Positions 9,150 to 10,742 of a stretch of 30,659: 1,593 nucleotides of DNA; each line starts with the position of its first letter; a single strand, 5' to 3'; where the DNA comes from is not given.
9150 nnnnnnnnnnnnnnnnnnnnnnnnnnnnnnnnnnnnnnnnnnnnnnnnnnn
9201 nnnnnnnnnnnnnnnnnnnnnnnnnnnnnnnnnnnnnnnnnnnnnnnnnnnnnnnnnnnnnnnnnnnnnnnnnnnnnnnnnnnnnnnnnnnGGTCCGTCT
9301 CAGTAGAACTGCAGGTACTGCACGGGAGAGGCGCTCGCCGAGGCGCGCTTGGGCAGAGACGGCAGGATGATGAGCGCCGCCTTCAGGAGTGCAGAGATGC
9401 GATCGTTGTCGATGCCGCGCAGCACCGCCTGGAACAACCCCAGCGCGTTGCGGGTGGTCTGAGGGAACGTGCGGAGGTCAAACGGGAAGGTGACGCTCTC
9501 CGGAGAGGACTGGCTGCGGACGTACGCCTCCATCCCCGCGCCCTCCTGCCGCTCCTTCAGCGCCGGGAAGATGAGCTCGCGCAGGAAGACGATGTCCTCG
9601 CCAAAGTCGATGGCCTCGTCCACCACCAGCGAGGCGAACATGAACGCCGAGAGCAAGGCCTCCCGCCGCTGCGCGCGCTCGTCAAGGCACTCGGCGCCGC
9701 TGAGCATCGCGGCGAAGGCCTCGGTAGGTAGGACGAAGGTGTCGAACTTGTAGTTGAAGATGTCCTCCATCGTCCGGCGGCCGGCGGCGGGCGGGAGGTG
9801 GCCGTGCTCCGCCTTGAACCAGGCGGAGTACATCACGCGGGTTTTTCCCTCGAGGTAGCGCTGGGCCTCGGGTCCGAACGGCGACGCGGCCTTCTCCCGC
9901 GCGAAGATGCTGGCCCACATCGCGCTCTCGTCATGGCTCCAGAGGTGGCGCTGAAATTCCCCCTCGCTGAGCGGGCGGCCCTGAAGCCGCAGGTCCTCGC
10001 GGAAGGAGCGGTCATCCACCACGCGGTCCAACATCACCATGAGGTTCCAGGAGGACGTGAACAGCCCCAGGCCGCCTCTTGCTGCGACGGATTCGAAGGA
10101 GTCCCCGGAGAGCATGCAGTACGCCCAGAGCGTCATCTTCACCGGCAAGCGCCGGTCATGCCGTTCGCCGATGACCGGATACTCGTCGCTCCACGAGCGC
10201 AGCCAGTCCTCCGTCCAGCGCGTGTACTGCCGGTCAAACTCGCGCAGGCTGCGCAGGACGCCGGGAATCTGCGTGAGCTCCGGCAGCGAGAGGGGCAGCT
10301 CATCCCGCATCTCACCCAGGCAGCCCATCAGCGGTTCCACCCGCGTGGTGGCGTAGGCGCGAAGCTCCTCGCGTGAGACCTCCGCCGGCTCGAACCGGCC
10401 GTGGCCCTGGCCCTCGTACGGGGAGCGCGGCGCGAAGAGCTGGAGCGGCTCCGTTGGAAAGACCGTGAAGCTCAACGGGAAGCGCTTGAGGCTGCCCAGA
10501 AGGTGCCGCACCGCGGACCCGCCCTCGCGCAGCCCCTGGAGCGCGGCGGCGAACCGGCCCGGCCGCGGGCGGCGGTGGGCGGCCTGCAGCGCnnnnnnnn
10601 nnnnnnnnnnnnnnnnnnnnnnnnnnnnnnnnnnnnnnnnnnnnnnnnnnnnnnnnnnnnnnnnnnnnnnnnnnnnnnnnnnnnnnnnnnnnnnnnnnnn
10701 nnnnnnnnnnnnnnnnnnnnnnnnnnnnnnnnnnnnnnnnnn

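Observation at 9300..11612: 770-aa fusion of a polyprenyl diphosphate synthase with a large uncharacterised C-terminal domain, operonic with an FAD amine-oxidase-like enzyme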

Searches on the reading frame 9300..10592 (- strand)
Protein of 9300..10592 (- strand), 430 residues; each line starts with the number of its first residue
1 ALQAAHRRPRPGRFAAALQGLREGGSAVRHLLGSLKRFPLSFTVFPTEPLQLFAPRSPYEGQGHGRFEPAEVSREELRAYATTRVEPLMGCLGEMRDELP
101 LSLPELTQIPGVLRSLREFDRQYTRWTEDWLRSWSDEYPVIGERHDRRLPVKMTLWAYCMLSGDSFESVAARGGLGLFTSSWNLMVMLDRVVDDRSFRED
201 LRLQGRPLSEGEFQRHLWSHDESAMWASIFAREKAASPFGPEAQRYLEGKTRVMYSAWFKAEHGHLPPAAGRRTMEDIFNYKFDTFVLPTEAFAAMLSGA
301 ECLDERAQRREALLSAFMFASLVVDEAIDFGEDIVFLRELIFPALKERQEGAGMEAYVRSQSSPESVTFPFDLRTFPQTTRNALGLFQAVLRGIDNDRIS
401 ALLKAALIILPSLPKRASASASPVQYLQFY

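Call 9: find_homologous_proteins(query=window:9300-10592:-)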
Query window:9300-10592:-: 8000 candidates shared short words with the query, none scored E <= 0.001.

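Call 13: search_solved_structures(query=window:9303-10592:-, max_evalue=10)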
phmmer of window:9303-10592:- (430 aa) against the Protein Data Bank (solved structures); distinct sequences matched with E-value up to 10: 0.

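Call 19: search_protein_representatives(protein=window:9300-10592:-)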
Query: 430 residues. Proteins with E-value up to 0.001 (for the whole library): 10; up to 1e-10: 1; up to 1e-30: 1. The best 10 are listed.
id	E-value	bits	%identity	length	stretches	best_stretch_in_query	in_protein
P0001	4.7e-287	968.0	100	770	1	1-430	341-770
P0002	8.4e-08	48.0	26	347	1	154-338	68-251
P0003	2.9e-06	43.0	29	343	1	155-363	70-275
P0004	1.1e-05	41.0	25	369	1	155-338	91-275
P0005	1.5e-05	40.6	24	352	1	133-359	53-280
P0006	4.7e-05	39.0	28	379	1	154-350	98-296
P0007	1.4e-04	37.5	22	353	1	135-370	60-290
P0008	1.4e-04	37.4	25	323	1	150-337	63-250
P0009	2.3e-04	36.8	24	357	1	155-336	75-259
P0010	8.7e-04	34.8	22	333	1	151-346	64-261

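Call 20: search_protein_families(library=pfam, proteins=[P0002, P0003, P0004, P0005, P0006, P0007, P0008, P0009, P0010], max_evalue=0.1)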
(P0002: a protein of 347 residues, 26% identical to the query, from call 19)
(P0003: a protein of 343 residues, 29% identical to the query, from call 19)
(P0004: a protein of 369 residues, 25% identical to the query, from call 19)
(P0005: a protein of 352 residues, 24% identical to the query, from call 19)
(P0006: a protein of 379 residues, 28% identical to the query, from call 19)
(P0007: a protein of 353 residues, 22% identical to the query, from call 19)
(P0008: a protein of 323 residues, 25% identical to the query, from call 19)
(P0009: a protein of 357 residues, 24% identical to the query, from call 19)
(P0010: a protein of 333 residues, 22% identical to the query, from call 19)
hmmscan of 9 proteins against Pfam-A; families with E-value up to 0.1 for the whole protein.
P0002 (347 aa): 1 family
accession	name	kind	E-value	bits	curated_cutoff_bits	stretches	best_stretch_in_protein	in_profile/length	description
PF24720.1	DUF7673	-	0.093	13.2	27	0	196-225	15-43/85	Family of unknown function (DUF7673)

P0003 (343 aa): 0 families

P0004 (369 aa): 0 families

P0005 (352 aa): 0 families

P0006 (379 aa): 0 families

P0007 (353 aa): 0 families

P0008 (323 aa): 1 family
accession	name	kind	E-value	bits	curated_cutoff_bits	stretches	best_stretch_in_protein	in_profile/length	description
PF20293.4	MC6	-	0.032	14.7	27.2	0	250-299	9-60/76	ABC-three component (ABC-3C) system Middle Component 6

P0009 (357 aa): 0 families

P0010 (333 aa): 0 families

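Call 23: find_homologous_proteins(query=A1, max_evalue=0.001)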
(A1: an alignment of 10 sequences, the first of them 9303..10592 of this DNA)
Query A1 (10 sequences) (430 aa, profile of the alignment): 1 proteins with E <= 0.001 among 8000 candidates.
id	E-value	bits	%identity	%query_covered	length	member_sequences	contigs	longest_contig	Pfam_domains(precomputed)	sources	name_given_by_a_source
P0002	1.9e-137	477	26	42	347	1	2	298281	-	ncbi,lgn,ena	-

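Call 26: search_solved_structures(query=A1, max_evalue=10, show_alignments=3)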
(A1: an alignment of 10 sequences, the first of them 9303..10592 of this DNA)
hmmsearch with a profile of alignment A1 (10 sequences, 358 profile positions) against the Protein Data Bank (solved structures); distinct sequences matched with E-value up to 10: 0.

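Call 28: find_encoding_contigs(protein=P0002, flank=8000, max_places=4)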
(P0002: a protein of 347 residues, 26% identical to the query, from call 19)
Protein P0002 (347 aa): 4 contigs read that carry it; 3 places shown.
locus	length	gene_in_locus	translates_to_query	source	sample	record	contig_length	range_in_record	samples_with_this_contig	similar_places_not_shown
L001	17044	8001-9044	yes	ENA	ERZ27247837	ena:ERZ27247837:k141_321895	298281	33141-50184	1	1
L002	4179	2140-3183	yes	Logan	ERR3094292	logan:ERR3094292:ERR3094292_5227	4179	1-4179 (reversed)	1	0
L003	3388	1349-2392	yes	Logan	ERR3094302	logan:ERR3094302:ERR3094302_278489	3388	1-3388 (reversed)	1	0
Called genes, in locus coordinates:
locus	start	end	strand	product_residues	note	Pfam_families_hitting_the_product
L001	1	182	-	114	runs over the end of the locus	PF00861:Ribosomal_L18p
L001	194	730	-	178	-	PF00347:Ribosomal_L6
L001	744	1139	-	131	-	PF00410:Ribosomal_S8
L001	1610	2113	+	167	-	-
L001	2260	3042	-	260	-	PF13489:Methyltransf_23, PF13847:Methyltransf_31, PF08241:Methyltransf_11, PF08242:Methyltransf_12 (weak), PF13649:Methyltransf_25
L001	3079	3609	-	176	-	PF00281:Ribosomal_L5, PF00673:Ribosomal_L5_C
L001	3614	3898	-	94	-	PF17136:ribosomal_L24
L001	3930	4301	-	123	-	PF00238:Ribosomal_L14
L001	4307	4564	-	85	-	PF00366:Ribosomal_S17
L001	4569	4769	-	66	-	PF00831:Ribosomal_L29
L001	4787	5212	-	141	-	PF00252:Ribosomal_L16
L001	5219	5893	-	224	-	PF07650:KH_2, PF00189:Ribosomal_S3_C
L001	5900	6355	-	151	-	PF00237:Ribosomal_L22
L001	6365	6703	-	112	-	PF00203:Ribosomal_S19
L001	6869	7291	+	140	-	-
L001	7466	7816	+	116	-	-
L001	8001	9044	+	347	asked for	-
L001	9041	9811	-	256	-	PF00561:Abhydrolase_1, PF12146:Hydrolase_4, PF12697:Abhydrolase_6, PF03096:Ndr (weak)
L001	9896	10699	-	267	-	PF00181:Ribosomal_L2_N, PF03947:Ribosomal_L2_C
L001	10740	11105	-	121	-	PF00276:Ribosomal_L23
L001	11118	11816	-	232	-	PF00573:Ribosomal_L4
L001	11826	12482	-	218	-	PF00297:Ribosomal_L3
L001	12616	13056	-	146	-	-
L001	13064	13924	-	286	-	-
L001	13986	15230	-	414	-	-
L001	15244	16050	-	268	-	PF07719:TPR_2 (faint), PF07721:TPR_4 (faint), PF13371:TPR_9 (faint), PF13428:TPR_14 (faint), PF13432:TPR_16 (faint), PF14559:TPR_19 (weak), PF00515:TPR_1 (faint), PF13431:TPR_17 (weak)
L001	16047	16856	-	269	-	PF13424:TPR_12 (faint), PF13414:TPR_11 (faint), PF13431:TPR_17 (faint), PF00515:TPR_1 (faint), PF13432:TPR_16, PF12895:ANAPC3 (weak), PF14559:TPR_19 (weak), PF13428:TPR_14 (weak), +4 more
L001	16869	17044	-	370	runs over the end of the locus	-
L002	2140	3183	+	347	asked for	-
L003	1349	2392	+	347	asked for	-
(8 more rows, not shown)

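Call 30: find_related_loci(query=window:9303-10592:-, collection=genome_contigs, flank=10000)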
Query window:9303-10592:- (430 aa) in genome_contigs; peptide patterns used: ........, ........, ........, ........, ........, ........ (x = any residue, [..] = any of these).
97 stretches matched a pattern, but none encodes a relative of the query by tblastn (E <= 1e-3).

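Call 32: list_cluster_members(proteins=[P0001, P0002, P0003, P0004, P0005, P0006, P0007, P0008, P0009, P0010])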
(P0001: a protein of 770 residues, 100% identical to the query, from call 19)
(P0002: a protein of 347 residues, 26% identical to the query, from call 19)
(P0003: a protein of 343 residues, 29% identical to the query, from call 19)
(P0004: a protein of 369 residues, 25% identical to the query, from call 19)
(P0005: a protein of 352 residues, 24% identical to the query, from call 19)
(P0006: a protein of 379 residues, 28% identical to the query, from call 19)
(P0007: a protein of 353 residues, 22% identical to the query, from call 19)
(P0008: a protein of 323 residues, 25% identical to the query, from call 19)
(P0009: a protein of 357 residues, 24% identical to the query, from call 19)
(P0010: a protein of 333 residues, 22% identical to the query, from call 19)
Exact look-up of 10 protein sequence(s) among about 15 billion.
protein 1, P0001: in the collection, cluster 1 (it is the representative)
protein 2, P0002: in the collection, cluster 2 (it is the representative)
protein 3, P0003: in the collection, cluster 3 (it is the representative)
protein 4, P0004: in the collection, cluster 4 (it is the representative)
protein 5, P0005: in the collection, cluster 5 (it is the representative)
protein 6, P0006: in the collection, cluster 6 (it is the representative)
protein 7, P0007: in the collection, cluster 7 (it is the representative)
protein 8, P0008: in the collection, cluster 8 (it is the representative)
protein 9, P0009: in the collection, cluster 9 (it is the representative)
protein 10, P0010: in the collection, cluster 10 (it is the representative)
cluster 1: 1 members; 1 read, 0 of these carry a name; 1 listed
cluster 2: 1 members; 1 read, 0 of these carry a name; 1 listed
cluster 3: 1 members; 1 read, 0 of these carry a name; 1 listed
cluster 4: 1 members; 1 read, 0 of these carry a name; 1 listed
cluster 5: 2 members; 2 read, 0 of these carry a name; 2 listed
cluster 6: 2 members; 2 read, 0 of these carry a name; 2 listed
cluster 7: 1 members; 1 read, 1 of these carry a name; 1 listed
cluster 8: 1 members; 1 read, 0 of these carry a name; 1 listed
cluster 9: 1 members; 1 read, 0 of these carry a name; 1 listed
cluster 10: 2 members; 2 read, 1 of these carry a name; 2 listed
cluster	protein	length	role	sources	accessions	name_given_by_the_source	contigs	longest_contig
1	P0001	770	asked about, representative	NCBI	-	-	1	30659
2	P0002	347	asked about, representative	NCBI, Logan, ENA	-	-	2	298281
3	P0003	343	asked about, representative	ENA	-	-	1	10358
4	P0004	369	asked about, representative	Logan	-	-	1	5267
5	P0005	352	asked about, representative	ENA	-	-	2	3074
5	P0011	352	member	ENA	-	-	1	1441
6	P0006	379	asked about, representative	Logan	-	-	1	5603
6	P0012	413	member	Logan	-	-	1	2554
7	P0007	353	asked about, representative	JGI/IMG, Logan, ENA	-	hypothetical protein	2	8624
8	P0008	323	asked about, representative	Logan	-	-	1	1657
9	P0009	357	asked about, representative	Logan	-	-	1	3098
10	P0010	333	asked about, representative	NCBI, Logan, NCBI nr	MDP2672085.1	MAG: hypothetical protein Q8O68_01080 [Candidatus Daviesbacteria bacterium] | hypothetical protein [Candidatus Daviesbacteria bacterium]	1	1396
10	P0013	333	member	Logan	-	-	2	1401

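Call 33: predict_structure(alignment_id=A1)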
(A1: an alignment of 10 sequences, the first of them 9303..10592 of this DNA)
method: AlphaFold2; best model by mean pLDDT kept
length: 430 residues; sequences in the alignment: 10
mean_pLDDT: 63.1   pTM: 0.65
mean pLDDT of the five models: 63.1, 60.0, 59.1, 57.5, 56.8
residues with pLDDT >= 90: 36; 70-90: 143; 50-70: 126; < 50: 125
segments of 3 or more residues with pLDDT < 50: 1-98, 266-270, 414-430
pLDDT, mean of each block of 10 residues (from residue 1): 34 39 37 31 32 31 35 42 41 47 68 82 80 65 57 89 90 84 76 69 71 56 61 72 89 79 53 64 79 92 92 87 71 54 60 68 54 68 74 83 76 46 34
secondary structure, 60 per line:
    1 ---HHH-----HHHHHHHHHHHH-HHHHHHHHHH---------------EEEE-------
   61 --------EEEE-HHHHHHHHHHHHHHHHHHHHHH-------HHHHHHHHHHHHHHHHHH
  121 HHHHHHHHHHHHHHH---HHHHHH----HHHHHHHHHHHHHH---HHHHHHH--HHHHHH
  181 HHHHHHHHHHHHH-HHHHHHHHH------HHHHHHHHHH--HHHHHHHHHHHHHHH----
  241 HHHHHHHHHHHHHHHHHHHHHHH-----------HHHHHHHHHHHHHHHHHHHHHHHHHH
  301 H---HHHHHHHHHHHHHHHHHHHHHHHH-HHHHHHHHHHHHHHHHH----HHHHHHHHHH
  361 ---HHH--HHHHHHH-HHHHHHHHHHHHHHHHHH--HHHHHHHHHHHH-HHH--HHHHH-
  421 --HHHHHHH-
elements in order: H12-23 H25-34 E50-53 E69-72 H74-95 H103-135 H139-144 H149-162 H166-172 H175-193 H195-203 H210-219 H222-236 H241-263 H275-301 H305-328 H330-346 H351-360 H369-375 H377-394 H397-408 H415-419 H423-429

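Call 45: find_encoding_contigs(protein=P0003, flank=10000, max_places=3)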
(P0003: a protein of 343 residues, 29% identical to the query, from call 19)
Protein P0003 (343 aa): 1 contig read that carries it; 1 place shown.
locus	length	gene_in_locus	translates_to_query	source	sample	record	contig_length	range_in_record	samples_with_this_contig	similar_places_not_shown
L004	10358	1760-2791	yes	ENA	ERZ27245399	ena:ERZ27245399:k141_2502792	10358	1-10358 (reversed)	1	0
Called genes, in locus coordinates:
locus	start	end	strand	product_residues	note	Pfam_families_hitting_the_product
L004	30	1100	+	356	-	PF00226:DnaJ, PF01556:DnaJ_C, PF00684:DnaJ_CXXCXGXG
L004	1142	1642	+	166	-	-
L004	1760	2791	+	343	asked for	-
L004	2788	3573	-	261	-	PF12146:Hydrolase_4, PF00561:Abhydrolase_1, PF12697:Abhydrolase_6, PF08386:Abhydrolase_4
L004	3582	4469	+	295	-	PF00892:EamA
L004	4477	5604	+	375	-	PF00278:Orn_DAP_Arg_deC, PF02784:Orn_Arg_deC_N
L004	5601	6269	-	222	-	PF27704:GuanidinoAc_N-MeTrfase, PF05175:MTS (weak)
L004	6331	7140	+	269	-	-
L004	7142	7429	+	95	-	-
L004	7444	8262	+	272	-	PF02518:HATPase_c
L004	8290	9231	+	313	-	PF00579:tRNA-synt_1b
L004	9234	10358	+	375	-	?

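Call 46: find_encoding_contigs(protein=P0007, flank=10000, max_places=3)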
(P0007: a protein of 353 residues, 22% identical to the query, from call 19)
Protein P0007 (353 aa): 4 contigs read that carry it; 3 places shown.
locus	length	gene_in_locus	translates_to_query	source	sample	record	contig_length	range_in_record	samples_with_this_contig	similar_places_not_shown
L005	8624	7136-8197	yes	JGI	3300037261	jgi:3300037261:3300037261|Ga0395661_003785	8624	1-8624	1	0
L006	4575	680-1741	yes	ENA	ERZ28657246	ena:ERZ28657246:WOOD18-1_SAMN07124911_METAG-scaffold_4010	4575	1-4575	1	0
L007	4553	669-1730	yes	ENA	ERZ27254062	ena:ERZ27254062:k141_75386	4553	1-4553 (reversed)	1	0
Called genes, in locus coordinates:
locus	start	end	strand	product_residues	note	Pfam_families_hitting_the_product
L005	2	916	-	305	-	?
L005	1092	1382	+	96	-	-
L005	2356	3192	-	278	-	-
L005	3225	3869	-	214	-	PF01551:Peptidase_M23 (faint)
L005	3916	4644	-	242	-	-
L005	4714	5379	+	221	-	-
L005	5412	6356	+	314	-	-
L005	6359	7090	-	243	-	PF07819:PGAP1 (faint), PF12146:Hydrolase_4 (faint), PF00561:Abhydrolase_1, PF12697:Abhydrolase_6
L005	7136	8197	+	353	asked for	-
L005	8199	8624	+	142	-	?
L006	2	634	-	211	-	?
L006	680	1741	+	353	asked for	-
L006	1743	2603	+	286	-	PF00781:DAGK_cat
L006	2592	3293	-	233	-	PF01209:Ubie_methyltran (weak), PF13847:Methyltransf_31, PF08241:Methyltransf_11, PF08242:Methyltransf_12, PF13649:Methyltransf_25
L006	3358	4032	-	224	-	PF00963:Cohesin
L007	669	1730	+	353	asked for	-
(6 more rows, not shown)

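Call 47: find_encoding_contigs(protein=P0004, flank=10000, max_places=2)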
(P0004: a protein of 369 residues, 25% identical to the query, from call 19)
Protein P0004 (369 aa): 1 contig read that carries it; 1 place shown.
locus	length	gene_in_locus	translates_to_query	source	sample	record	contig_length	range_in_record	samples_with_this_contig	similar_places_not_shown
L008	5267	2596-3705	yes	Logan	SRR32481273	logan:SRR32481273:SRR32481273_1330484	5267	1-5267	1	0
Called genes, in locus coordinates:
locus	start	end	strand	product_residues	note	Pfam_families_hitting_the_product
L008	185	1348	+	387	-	PF18845:baeRF_family3, PF18848:baeRF_family6, PF18849:baeRF_family7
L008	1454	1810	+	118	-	PF12732:YtxH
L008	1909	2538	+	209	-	PF05711:TylF, PF13578:Methyltransf_24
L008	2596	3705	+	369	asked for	-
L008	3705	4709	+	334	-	PF03372:Exo_endo_phos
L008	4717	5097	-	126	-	PF01475:FUR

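Call 48: find_encoding_contigs(protein=P0006, flank=10000, max_places=2)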
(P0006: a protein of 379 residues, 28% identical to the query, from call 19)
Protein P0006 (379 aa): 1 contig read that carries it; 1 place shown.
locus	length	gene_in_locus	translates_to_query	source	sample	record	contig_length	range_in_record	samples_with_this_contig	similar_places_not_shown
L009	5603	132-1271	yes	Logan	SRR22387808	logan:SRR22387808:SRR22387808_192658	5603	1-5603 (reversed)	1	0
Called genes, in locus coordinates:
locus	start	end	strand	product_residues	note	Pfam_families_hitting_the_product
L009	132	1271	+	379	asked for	-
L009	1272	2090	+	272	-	PF00561:Abhydrolase_1, PF03096:Ndr (faint), PF12146:Hydrolase_4, PF12697:Abhydrolase_6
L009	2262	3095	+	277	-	-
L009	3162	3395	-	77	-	-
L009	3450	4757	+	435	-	PF08241:Methyltransf_11 (faint), PF10017:Methyltransf_33 (weak), PF13649:Methyltransf_25, PF13847:Methyltransf_31 (weak)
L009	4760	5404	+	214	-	-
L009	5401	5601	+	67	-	?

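Call 49: find_encoding_contigs(protein=P0009, flank=10000, max_places=2)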
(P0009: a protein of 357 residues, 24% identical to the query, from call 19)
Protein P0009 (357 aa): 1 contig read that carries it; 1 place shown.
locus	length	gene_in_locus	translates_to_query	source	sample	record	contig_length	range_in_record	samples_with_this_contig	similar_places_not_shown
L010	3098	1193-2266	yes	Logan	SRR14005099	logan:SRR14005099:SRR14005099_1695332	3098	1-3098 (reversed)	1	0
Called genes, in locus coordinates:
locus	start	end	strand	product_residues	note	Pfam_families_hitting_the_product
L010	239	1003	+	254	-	-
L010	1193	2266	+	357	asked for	-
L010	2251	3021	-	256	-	PF00561:Abhydrolase_1, PF00975:Thioesterase (faint), PF12146:Hydrolase_4, PF12697:Abhydrolase_6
